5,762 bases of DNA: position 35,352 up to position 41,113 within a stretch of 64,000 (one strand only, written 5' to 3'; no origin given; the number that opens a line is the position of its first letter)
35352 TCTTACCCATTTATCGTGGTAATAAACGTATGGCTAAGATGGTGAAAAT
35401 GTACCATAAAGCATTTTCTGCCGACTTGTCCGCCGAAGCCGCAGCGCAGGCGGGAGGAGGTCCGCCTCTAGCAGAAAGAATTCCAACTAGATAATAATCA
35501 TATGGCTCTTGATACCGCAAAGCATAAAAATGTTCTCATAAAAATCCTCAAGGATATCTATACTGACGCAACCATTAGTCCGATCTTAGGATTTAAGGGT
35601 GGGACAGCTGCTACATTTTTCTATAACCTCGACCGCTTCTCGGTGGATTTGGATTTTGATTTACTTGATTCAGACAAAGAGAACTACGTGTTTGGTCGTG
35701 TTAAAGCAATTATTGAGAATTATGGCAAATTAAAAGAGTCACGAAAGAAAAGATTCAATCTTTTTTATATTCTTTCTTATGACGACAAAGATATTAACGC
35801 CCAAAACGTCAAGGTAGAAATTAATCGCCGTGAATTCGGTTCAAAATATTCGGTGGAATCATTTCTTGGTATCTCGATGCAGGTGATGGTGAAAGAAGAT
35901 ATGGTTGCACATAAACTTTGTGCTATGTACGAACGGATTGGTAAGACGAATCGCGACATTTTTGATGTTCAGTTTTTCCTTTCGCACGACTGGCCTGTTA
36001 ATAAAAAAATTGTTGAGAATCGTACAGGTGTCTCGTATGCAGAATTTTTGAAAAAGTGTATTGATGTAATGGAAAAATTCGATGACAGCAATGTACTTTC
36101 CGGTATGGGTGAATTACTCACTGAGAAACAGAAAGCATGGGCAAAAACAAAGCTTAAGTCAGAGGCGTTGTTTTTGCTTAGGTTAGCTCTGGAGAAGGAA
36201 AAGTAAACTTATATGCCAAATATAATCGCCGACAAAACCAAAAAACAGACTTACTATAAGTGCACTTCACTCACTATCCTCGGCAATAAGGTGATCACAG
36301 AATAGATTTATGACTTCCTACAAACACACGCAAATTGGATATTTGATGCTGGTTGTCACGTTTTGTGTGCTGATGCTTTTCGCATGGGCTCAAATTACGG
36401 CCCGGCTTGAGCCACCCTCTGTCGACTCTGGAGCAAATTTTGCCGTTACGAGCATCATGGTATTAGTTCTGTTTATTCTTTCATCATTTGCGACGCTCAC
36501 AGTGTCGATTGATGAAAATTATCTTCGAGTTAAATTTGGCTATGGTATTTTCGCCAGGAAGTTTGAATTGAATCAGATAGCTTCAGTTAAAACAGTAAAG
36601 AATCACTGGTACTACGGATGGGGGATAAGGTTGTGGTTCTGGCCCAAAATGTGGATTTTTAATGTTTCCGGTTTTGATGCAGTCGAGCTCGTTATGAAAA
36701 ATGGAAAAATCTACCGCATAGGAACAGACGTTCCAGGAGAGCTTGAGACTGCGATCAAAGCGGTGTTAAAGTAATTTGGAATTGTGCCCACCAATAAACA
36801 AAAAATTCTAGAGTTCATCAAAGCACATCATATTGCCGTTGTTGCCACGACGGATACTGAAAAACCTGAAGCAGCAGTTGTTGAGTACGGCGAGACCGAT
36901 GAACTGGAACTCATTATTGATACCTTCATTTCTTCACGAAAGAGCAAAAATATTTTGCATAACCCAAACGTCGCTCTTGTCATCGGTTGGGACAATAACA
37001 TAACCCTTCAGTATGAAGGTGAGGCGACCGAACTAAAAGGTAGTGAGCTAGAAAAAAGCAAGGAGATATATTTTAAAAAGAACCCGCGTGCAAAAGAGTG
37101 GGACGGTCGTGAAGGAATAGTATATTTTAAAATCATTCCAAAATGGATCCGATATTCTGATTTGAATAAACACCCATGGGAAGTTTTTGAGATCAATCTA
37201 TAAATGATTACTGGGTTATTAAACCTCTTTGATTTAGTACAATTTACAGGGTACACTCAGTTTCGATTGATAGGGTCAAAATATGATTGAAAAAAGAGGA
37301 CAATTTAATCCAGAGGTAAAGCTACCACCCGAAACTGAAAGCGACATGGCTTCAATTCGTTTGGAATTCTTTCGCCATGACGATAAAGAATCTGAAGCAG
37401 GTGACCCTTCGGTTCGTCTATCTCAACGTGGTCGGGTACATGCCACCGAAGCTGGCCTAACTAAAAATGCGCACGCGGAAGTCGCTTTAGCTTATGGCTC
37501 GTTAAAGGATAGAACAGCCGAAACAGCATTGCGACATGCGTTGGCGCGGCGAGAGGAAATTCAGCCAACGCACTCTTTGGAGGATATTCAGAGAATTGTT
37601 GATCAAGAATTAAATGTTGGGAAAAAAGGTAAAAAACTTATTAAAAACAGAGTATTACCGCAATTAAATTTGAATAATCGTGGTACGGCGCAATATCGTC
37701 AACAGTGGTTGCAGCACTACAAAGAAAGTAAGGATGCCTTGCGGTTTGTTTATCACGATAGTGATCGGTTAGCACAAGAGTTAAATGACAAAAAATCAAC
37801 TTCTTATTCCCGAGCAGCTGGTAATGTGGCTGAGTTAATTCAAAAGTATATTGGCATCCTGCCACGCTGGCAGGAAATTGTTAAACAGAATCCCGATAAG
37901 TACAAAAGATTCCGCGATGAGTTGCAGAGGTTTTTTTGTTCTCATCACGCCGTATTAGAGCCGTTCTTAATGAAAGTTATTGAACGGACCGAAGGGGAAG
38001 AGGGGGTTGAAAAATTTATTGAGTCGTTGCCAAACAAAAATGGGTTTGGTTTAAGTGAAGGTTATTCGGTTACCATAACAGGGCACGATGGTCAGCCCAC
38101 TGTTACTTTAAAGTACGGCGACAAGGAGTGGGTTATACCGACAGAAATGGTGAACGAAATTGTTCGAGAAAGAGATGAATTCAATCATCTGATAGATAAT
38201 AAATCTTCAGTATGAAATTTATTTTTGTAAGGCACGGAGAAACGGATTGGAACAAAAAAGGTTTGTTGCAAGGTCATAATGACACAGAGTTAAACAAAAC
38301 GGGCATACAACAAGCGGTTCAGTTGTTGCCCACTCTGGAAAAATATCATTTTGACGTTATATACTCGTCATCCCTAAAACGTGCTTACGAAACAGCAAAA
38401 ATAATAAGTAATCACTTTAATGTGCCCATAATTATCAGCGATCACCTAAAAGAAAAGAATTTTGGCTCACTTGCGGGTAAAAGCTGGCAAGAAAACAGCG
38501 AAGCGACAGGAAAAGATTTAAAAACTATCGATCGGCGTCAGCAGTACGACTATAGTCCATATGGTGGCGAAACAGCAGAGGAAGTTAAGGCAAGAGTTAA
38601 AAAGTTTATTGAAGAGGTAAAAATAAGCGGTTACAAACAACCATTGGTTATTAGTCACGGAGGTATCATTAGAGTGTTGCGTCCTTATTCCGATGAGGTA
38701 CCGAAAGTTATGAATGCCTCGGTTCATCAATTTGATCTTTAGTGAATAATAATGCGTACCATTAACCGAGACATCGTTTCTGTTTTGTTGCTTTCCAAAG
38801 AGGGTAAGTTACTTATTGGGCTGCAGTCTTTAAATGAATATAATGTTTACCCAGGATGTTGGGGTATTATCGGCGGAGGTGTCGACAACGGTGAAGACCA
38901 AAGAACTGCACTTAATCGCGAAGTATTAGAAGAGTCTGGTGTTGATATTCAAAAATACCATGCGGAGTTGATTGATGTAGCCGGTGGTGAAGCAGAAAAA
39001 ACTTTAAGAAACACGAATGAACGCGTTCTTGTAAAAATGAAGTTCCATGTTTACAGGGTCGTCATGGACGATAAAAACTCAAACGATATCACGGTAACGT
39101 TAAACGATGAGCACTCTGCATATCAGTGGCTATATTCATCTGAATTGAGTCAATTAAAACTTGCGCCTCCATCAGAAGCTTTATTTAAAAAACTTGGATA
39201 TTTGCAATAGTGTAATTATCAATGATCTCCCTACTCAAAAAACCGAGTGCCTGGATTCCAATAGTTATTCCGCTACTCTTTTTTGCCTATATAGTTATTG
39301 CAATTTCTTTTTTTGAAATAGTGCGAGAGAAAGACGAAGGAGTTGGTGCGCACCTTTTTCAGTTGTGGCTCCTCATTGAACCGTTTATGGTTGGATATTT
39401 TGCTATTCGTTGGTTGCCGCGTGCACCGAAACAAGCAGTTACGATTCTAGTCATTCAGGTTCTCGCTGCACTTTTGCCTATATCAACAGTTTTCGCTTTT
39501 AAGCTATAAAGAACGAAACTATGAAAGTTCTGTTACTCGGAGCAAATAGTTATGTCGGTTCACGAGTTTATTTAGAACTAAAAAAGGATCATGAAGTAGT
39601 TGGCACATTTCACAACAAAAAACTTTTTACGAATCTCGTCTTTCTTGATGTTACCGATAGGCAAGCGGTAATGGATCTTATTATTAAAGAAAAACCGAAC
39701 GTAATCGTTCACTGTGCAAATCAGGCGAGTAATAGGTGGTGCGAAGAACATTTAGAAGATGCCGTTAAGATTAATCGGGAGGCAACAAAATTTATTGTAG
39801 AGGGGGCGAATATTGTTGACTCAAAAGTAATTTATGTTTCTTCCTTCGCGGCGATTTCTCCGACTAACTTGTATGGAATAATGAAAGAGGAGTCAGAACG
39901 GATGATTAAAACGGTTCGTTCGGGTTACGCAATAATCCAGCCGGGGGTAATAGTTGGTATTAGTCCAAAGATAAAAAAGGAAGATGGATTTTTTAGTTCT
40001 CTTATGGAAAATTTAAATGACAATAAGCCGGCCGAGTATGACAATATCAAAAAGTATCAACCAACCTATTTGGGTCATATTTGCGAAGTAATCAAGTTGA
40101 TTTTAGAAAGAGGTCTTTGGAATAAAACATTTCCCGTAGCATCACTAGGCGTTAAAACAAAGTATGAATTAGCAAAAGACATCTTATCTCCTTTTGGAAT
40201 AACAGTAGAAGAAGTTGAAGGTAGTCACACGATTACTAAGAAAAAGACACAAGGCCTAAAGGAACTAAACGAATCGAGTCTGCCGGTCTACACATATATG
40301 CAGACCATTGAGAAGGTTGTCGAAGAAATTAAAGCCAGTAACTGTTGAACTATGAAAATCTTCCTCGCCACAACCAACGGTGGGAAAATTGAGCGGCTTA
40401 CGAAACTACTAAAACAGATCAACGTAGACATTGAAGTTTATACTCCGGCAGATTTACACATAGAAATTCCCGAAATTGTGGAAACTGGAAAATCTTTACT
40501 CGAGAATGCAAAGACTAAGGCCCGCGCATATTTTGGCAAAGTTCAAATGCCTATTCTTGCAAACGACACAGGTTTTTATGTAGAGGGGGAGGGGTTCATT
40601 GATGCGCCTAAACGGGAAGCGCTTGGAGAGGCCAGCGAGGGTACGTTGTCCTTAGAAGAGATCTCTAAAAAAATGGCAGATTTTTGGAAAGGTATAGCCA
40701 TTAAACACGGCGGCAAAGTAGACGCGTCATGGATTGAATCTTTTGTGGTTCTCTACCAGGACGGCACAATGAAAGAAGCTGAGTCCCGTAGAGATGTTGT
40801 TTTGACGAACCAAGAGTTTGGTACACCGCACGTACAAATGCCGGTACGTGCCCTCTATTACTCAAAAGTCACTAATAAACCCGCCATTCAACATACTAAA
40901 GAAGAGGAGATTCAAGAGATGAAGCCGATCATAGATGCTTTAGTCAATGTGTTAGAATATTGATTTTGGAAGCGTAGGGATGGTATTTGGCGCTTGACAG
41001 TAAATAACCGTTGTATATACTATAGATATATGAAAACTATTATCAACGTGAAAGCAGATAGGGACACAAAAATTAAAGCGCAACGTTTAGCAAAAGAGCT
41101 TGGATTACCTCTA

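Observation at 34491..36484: AbiEi/AbiEii toxin-antitoxin cassette bracketed by a ~176-bp direct duplication of the 5' end of a membrane-protein gene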

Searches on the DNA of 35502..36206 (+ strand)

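Call 58: search_rna_families(sources=[L137, L150, L151, L155], threshold=gathering)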
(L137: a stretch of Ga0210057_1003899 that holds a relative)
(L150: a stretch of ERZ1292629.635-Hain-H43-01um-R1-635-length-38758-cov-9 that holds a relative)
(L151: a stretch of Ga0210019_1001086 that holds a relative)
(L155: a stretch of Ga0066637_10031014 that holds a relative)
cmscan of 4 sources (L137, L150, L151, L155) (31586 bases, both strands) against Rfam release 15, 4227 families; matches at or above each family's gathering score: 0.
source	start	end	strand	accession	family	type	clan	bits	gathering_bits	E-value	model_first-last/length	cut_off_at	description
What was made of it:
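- Tried and rejected: No Rfam hit (call 58).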

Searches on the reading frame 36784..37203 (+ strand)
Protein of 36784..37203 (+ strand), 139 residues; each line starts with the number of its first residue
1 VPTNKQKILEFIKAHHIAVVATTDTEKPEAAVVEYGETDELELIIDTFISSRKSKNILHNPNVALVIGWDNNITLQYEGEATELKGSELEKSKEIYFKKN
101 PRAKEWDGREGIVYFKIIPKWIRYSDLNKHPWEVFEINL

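Call 4: search_protein_families(library=pfam, proteins=[window:36784-37203:+], max_evalue=0.01)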
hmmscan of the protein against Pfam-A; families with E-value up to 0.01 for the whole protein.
window:36784-37203:+ (139 aa): 1 family
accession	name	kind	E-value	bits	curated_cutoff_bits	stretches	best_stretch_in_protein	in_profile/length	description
PF01243.27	PNPOx_N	-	1.2e-13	52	28.1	1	6-124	3-118/120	Pyridoxamine 5'-phosphate oxidase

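Call 83: find_encoding_contigs(protein=window:36784-37203:+, flank=10000, max_places=10)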
Protein window:36784-37203:+ (139 aa): 1 contig read that carries it; 1 place shown.
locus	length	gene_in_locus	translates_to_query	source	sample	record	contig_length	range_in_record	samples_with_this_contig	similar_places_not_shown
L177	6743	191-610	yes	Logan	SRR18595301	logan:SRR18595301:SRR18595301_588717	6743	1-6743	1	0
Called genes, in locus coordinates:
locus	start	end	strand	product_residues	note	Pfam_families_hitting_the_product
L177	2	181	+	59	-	?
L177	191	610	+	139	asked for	PF01243:PNPOx_N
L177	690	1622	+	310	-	-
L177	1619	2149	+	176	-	PF00300:His_Phos_1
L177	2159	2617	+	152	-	PF00293:NUDIX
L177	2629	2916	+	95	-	-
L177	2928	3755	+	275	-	PF01370:Epimerase, PF04321:RmlD_sub_bind, PF02719:Polysacc_synt_2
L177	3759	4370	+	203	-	PF01725:Ham1p_like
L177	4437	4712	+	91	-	PF04221:RelB (weak)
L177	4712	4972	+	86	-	PF15738:YafQ_toxin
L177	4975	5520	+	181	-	-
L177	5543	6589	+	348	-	-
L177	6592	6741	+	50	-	?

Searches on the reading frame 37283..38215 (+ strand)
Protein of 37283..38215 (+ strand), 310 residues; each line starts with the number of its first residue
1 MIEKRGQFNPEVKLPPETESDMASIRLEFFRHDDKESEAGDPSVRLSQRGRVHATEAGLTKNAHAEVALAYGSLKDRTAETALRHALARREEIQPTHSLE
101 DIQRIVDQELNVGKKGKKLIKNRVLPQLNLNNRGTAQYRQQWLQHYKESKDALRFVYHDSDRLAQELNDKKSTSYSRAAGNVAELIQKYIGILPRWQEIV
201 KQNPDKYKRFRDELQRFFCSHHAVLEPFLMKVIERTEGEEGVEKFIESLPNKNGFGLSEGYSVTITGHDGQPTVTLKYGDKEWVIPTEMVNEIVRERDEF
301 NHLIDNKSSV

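Call 4: search_protein_families(library=pfam, proteins=[window:37283-38215:+], max_evalue=0.01)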
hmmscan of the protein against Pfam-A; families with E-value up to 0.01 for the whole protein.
window:37283-38215:+ (310 aa): 0 families

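Call 43: search_protein_families(library=ncbifam, proteins=[window:37283-38215:+], max_evalue=1)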
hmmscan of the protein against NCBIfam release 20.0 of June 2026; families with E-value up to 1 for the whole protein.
window:37283-38215:+ (310 aa): 2 families
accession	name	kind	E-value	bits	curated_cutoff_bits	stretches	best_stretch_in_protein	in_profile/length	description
NF011312.0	PRK14723.1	equivalog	0.033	12.7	951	1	52-183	585-715/768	flagellar biosynthesis regulator FlhF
NF038282.1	LapC_YejM_PbgA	exception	0.1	10.9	825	1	130-194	369-433/584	LPS biosynthesis-modulating metalloenzyme YejM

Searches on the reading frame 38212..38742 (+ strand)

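Call 23: search_protein_families(library=pfam, proteins=[window:38212-38742:+], max_evalue=0.01)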
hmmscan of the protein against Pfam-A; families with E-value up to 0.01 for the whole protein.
window:38212-38742:+ (176 aa): 1 family
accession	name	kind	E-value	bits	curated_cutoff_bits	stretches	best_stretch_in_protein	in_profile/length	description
PF00300.27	His_Phos_1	-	4.3e-46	157.5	21.7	1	4-158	2-156/194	Histidine phosphatase superfamily (branch 1)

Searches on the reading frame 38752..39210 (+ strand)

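Call 23: search_protein_families(library=pfam, proteins=[window:38752-39210:+], max_evalue=0.01)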
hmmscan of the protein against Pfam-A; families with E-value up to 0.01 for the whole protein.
window:38752-39210:+ (152 aa): 3 families
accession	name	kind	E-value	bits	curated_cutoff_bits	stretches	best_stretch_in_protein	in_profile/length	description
PF00293.34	NUDIX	-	1.1e-13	51.8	21.1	1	6-145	3-131/134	NUDIX domain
PF22327.2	Nudt16-like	-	0.00053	20.4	27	1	35-83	33-82/161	U8 snoRNA-decapping enzyme-like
PF03258.20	Baculo_FP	-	0.0017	18.9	24.7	1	80-137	12-69/85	Baculovirus FP protein domain 1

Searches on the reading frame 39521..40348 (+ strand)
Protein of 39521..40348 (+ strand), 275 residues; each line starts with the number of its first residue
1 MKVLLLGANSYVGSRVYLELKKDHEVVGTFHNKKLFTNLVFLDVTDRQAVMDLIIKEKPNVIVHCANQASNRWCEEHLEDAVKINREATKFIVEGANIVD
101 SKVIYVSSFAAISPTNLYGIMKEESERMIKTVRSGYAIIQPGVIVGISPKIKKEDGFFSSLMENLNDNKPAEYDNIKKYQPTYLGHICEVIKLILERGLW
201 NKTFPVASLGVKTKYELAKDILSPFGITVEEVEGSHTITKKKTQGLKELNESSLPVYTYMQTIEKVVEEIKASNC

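Call 23: search_protein_families(library=pfam, proteins=[window:39521-40348:+], max_evalue=0.01)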
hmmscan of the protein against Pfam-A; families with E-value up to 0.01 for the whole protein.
window:39521-40348:+ (275 aa): 4 families
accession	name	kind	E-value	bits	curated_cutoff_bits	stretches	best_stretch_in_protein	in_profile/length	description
PF04321.23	RmlD_sub_bind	-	1.7e-25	90.1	27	1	1-261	1-265/287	RmlD substrate binding domain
PF01370.27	Epimerase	-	2.1e-14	54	20.9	1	3-138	1-166/240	NAD dependent epimerase/dehydratase family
PF02719.21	Polysacc_synt_2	-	1.6e-10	41.1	20.2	1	28-132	45-152/293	Polysaccharide biosynthesis protein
PF01423.28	LSM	-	0.00063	19.8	23.4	1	9-49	4-44/66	LSM domain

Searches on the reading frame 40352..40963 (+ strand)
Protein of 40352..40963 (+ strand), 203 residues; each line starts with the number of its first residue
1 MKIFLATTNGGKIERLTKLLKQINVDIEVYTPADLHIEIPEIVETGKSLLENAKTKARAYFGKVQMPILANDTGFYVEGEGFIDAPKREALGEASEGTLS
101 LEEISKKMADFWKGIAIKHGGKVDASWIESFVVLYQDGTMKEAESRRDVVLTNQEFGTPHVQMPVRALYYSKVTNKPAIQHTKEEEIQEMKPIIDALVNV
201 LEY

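Call 23: search_protein_families(library=pfam, proteins=[window:40352-40963:+], max_evalue=0.01)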
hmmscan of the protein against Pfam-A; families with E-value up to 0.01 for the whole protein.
window:40352-40963:+ (203 aa): 1 family
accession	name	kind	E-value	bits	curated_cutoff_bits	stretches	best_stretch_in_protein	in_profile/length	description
PF01725.21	Ham1p_like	-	2.2e-11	44.4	22.5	1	3-78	1-72/186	Ham1 family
